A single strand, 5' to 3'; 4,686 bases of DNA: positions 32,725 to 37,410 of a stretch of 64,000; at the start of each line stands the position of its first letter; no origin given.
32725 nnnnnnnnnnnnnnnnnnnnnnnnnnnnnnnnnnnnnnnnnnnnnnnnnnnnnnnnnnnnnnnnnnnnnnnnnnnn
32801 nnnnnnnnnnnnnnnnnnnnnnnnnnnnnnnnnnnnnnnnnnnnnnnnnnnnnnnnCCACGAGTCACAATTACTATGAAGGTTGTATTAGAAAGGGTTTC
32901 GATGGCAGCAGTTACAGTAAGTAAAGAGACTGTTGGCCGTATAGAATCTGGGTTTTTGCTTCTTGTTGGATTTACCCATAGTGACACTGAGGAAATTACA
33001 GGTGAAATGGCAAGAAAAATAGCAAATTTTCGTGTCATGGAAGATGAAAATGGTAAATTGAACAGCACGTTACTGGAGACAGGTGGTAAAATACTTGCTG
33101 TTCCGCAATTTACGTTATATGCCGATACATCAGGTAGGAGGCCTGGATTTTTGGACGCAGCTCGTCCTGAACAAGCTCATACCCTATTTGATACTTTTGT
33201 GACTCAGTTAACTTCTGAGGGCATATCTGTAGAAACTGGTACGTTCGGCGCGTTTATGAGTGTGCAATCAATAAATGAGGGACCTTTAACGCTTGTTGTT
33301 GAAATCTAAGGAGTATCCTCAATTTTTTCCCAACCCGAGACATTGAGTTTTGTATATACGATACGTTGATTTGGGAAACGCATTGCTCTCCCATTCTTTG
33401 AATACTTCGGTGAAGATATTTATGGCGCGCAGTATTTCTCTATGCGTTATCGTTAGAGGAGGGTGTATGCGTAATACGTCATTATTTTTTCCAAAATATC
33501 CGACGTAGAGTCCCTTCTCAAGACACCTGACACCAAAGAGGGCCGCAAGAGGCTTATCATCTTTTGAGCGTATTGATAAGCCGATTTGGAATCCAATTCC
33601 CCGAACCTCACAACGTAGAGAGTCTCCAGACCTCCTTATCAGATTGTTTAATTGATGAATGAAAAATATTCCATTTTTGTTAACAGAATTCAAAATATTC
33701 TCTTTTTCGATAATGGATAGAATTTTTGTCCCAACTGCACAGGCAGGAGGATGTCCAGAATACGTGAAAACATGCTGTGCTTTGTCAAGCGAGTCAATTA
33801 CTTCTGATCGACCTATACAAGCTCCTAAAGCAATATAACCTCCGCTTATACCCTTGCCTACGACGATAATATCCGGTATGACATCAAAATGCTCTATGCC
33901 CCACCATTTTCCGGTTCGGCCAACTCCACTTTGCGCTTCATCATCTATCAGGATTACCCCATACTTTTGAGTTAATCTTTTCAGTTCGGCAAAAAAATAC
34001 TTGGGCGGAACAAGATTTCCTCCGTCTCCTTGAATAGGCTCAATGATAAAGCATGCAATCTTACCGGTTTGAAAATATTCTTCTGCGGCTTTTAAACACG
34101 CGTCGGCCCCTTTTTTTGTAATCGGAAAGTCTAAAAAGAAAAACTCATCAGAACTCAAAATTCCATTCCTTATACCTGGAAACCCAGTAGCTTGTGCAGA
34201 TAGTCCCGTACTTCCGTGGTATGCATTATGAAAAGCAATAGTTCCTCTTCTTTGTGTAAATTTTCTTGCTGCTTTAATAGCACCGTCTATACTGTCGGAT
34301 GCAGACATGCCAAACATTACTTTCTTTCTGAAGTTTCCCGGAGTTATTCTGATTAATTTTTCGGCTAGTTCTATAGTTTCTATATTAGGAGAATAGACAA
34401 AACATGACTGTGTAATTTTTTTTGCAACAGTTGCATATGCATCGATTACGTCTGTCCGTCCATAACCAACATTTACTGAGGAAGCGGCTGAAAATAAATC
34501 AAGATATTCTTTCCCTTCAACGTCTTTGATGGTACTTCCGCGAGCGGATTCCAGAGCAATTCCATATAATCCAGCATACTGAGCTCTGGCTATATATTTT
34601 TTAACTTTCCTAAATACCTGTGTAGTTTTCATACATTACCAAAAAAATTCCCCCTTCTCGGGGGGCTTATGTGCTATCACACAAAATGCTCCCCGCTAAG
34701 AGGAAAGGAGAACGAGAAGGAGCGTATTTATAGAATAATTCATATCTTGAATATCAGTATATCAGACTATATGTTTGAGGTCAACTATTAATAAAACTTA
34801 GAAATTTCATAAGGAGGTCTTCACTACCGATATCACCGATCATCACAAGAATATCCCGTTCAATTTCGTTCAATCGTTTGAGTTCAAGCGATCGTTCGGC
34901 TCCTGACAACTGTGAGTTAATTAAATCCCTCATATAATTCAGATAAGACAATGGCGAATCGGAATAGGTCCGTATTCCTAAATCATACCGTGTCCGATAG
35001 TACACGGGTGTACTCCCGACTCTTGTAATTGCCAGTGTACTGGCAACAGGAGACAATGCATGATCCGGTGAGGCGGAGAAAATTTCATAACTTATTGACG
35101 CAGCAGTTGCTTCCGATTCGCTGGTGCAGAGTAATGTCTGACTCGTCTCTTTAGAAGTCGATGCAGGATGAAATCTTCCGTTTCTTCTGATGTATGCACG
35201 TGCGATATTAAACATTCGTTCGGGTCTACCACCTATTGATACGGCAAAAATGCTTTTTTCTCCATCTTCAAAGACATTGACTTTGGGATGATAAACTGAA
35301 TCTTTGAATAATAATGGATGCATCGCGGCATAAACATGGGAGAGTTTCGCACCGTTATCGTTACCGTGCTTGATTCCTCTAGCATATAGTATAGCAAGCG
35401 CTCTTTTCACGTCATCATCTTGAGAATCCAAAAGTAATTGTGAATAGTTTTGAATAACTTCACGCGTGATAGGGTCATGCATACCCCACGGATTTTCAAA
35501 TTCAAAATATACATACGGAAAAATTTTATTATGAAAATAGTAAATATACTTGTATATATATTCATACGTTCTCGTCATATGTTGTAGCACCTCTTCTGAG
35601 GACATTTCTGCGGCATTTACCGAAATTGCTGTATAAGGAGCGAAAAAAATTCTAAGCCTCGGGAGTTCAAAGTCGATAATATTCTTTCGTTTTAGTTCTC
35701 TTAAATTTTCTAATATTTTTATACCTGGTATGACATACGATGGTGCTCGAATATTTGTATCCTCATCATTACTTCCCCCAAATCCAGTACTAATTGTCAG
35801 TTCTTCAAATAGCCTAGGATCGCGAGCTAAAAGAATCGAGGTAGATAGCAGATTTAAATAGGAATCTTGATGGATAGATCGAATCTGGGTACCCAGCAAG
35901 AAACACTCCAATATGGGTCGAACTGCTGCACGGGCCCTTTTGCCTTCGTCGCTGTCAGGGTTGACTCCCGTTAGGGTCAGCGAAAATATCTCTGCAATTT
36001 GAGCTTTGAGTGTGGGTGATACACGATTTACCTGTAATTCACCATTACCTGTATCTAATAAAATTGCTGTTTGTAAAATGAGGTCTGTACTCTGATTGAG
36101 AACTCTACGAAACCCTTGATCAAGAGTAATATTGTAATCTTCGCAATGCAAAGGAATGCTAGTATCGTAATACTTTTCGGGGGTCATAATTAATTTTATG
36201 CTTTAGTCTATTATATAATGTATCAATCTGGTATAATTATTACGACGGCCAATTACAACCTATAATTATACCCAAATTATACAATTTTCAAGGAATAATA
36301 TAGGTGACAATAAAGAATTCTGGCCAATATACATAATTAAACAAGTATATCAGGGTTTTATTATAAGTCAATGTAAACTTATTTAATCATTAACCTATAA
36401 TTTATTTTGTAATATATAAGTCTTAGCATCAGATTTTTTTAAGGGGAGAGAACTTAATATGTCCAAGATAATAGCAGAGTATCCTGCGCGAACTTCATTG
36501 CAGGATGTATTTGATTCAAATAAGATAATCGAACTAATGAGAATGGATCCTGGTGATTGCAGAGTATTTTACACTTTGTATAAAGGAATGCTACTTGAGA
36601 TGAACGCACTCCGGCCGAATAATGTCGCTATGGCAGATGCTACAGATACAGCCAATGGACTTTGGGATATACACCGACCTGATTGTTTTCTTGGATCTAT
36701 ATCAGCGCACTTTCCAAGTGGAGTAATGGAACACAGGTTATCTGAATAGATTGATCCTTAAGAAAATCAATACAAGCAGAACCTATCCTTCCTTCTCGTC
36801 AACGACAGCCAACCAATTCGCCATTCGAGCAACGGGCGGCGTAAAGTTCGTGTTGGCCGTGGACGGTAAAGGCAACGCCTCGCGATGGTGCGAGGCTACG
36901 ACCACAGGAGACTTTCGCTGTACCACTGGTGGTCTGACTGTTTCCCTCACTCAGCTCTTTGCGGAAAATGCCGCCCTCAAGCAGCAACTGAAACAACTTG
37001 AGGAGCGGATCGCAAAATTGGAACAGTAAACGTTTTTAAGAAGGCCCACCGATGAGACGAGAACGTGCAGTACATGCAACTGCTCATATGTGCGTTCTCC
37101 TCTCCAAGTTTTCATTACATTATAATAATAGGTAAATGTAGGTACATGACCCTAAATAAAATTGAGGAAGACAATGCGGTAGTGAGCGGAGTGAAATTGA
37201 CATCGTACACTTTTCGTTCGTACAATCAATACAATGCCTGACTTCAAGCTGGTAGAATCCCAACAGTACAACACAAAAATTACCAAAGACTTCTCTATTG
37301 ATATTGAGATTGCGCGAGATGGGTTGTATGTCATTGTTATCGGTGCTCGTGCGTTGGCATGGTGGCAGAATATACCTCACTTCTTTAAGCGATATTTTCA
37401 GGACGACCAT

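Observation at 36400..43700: Probable phage- or mobile-derived island enriched in cell-wall-active and orphan genes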

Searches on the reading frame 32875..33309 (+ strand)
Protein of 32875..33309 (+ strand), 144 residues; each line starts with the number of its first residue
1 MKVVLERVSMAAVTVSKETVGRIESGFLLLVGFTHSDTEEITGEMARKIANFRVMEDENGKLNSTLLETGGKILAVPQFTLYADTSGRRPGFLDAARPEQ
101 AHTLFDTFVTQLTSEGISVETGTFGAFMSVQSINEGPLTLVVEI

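Call 7: search_protein_families(library=pfam, proteins=[window:32875-33309:+], max_evalue=0.001)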
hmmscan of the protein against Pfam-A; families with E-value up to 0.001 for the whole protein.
window:32875-33309:+ (144 aa): 1 family
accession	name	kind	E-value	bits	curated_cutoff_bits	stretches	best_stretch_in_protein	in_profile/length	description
PF02580.21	Tyr_Deacylase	-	4.7e-48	163.6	25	1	2-143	1-144/144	D-Tyr-tRNA(Tyr) deacylase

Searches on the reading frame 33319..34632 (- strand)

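Call 7: search_protein_families(library=pfam, proteins=[window:33319-34632:-], max_evalue=0.001)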
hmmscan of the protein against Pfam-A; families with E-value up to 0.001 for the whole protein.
window:33319-34632:- (437 aa): 1 family
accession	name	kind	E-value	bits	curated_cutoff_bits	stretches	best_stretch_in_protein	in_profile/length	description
PF00202.27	Aminotran_3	-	3.6e-85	286.5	30.5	1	25-410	11-402/403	Aminotransferase class-III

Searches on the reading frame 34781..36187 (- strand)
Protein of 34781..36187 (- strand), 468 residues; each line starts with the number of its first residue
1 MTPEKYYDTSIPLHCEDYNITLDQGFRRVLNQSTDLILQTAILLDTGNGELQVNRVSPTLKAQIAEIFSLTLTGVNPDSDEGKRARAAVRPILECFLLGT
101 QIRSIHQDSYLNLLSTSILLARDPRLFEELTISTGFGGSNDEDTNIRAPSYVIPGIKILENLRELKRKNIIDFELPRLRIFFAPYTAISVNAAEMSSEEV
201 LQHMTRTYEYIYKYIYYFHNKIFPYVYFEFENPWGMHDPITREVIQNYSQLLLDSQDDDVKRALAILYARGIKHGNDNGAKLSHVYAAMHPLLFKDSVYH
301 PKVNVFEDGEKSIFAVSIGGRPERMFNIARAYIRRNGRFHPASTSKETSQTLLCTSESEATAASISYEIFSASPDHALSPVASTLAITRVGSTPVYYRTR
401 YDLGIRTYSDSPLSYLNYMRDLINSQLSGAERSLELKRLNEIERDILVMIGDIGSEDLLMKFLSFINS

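Call 3: search_protein_families(library=pfam, proteins=[window:34781-36187:-], max_evalue=0.1)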
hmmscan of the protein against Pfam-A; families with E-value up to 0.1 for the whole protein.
window:34781-36187:- (468 aa): 0 families

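Call 4: search_protein_families(library=phrogs, proteins=[window:34781-36187:-], max_evalue=0.1)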
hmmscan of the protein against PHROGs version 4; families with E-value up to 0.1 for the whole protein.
window:34781-36187:- (468 aa): 0 families

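Call 37: search_protein_families(library=ncbifam, proteins=[window:34781-36187:-], max_evalue=0.01)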
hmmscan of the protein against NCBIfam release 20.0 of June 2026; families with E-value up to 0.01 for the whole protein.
window:34781-36187:- (468 aa): 0 families

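Call 38: search_protein_families(library=padloc, proteins=[window:34781-36187:-], max_evalue=0.01)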
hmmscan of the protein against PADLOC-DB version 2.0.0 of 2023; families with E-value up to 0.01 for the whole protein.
window:34781-36187:- (468 aa): 0 families

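Call 83: find_related_loci(query=window:34781-36187:-, collection=metagenome_contigs, flank=8000)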
Query window:34781-36187:- (468 aa) in metagenome_contigs; peptide patterns used: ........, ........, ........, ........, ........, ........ (x = any residue, [..] = any of these).
67 stretches matched a pattern, but none encodes a relative of the query by tblastn (E <= 1e-3).

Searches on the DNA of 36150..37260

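Call 34: search_rna_families(source=window, start=36150, end=37260, threshold=evalue, max_evalue=1, show_alignments=2)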
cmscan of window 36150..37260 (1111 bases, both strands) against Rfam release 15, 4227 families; matches with E-value up to 1: 1.
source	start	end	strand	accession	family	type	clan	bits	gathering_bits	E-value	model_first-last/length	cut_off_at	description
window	36218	36284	-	RF03244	mir-4798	Gene; miRNA;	-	20.8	75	0.32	1-75/75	no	mir-4798 microRNA precursor family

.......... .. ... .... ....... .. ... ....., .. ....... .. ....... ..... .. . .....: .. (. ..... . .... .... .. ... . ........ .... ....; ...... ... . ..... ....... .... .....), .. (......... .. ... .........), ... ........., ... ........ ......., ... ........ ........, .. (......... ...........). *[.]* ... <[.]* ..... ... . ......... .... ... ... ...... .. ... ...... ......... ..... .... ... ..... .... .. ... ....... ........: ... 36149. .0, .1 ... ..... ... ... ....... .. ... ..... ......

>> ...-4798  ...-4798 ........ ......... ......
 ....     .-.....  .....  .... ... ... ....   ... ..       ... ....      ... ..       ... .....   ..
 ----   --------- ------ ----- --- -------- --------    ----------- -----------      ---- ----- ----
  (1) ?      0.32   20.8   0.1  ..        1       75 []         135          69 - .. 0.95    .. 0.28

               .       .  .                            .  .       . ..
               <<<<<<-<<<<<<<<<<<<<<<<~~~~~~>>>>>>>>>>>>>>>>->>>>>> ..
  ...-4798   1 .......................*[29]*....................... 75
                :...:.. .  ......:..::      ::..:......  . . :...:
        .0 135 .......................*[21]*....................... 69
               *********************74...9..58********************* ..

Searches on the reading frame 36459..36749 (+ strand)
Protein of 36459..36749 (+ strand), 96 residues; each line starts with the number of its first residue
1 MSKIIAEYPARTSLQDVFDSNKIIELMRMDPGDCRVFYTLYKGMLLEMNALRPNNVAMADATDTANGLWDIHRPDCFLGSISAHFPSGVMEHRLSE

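Call 3: search_protein_families(library=pfam, proteins=[window:36459-36749:+], max_evalue=0.1)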
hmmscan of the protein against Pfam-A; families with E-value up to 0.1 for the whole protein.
window:36459-36749:+ (96 aa): 0 families

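Call 4: search_protein_families(library=phrogs, proteins=[window:36459-36749:+], max_evalue=0.1)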
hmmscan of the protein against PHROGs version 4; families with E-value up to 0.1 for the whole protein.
window:36459-36749:+ (96 aa): 0 families

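Call 37: search_protein_families(library=ncbifam, proteins=[window:36459-36749:+], max_evalue=0.01)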
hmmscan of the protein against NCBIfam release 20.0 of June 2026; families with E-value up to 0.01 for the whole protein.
window:36459-36749:+ (96 aa): 0 families

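Call 38: search_protein_families(library=padloc, proteins=[window:36459-36749:+], max_evalue=0.01)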
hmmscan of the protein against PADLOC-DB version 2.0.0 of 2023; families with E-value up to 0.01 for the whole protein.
window:36459-36749:+ (96 aa): 0 families

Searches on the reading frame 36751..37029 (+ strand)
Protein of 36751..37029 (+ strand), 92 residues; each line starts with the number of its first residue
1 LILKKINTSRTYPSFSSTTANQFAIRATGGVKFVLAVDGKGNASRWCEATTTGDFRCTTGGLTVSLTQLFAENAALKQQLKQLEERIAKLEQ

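Call 3: search_protein_families(library=pfam, proteins=[window:36751-37029:+], max_evalue=0.1)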
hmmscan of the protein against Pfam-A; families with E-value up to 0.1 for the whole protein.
window:36751-37029:+ (92 aa): 1 family
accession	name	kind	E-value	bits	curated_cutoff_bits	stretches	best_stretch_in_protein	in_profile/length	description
PF00170.26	bZIP_1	-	0.015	15.8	27.6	1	65-92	34-61/64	bZIP transcription factor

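Call 4: search_protein_families(library=phrogs, proteins=[window:36751-37029:+], max_evalue=0.1)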
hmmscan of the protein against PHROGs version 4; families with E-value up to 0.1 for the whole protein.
window:36751-37029:+ (92 aa): 4 families
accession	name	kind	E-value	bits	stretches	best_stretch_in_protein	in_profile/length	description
phrog_1378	-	unknown function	0.02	16.2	1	52-91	32-74/82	-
phrog_33326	-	unknown function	0.036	15.2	0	18-49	29-60/100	-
phrog_3335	-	unknown function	0.041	15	1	62-92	13-43/56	-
phrog_9593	-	unknown function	0.098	14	0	66-91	94-119/122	-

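Call 31: search_dna_similar(query=window:36751-37029:+, collection=phages, mode=protein, max_evalue=1, max_rows=15)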
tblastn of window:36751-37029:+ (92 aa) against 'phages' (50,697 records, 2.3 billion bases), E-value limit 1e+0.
Records with a match: 20; places in all: 20; records where one place covers at least 80% of the query: 0.
Best place of each record, by identity: <60% 20.
By first word of the organism name: Aeromonas 18; Stenotrophomonas 2.
By host as written in the record: Aeromonas salmonicida 6; Aeromonas hydrophila 4; Aeromonas hydrophila BIOTECH 10089 2; Stenotrophomonas maltophilia 2; Aeromonas salmonicida subsp. salmonicida 2; Aeromonas sp. 2; Aeromonas hydrophila GW3-10 1; - 1.
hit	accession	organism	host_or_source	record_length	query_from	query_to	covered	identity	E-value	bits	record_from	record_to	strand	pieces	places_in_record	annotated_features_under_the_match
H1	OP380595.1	Aeromonas phage avDM3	Aeromonas hydrophila BIOTECH 10089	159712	68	92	27%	52.0%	4e-1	34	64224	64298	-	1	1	hypothetical protein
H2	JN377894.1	Aeromonas phage Aes508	Aeromonas salmonicida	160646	68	92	27%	52.0%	4e-1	34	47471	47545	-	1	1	putative phage protein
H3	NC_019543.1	Aeromonas phage Aes508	Aeromonas salmonicida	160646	68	92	27%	52.0%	4e-1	34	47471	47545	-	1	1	hypothetical protein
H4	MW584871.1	Aeromonas phage vB_AsM_ZHF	Aeromonas salmonicida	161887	68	92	27%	52.0%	4e-1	34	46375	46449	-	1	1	hypothetical protein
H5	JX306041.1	Stenotrophomonas phage IME13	Stenotrophomonas maltophilia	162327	68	92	27%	52.0%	4e-1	34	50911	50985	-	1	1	hypothetical protein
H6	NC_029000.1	Stenotrophomonas phage IME13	Stenotrophomonas maltophilia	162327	68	92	27%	52.0%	4e-1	34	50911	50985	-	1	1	hypothetical protein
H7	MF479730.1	Aeromonas phage AS-gz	Aeromonas salmonicida subsp. salmonicida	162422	68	92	27%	52.0%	4e-1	34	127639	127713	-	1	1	hypothetical protein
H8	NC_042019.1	Aeromonas phage AS-gz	Aeromonas salmonicida subsp. salmonicida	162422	68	92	27%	52.0%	4e-1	34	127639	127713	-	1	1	hypothetical protein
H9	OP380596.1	Aeromonas phage avDM4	Aeromonas hydrophila BIOTECH 10089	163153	68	92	27%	52.0%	4e-1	34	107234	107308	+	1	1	hypothetical protein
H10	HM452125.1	Aeromonas phage phiAS4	Aeromonas salmonicida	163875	68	92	27%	52.0%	4e-1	34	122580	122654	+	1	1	hypothetical protein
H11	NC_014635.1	Aeromonas phage phiAS4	Aeromonas salmonicida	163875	68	92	27%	52.0%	4e-1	34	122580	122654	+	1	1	hypothetical protein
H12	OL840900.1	Aeromonas phage AhMtk13a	Aeromonas hydrophila GW3-10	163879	68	92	27%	52.0%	4e-1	34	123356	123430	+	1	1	hypothetical protein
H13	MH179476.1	Aeromonas phage 50AhydR13PP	Aeromonas hydrophila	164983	68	92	27%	52.0%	4e-1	34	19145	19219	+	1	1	hypothetical protein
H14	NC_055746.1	Aeromonas phage 50AhydR13PP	Aeromonas hydrophila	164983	68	92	27%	52.0%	4e-1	34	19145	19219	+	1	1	hypothetical protein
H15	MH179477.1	Aeromonas phage 60AhydR15PP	Aeromonas hydrophila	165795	68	92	27%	52.0%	4e-1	34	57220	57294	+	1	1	hypothetical protein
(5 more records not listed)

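Call 32: find_homologous_proteins(query=window:36751-37029:+, max_evalue=0.01)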
Query window:36751-37029:+: 2 candidates shared short words with the query, none scored E <= 0.01.

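Call 82: find_related_loci(query=window:36751-37029:+, collection=metagenome_contigs, flank=5000)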
Query window:36751-37029:+ (92 aa) in metagenome_contigs; peptide patterns used: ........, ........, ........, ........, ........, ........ (x = any residue, [..] = any of these).
600 stretches matched a pattern, but none encodes a relative of the query by tblastn (E <= 1e-3).
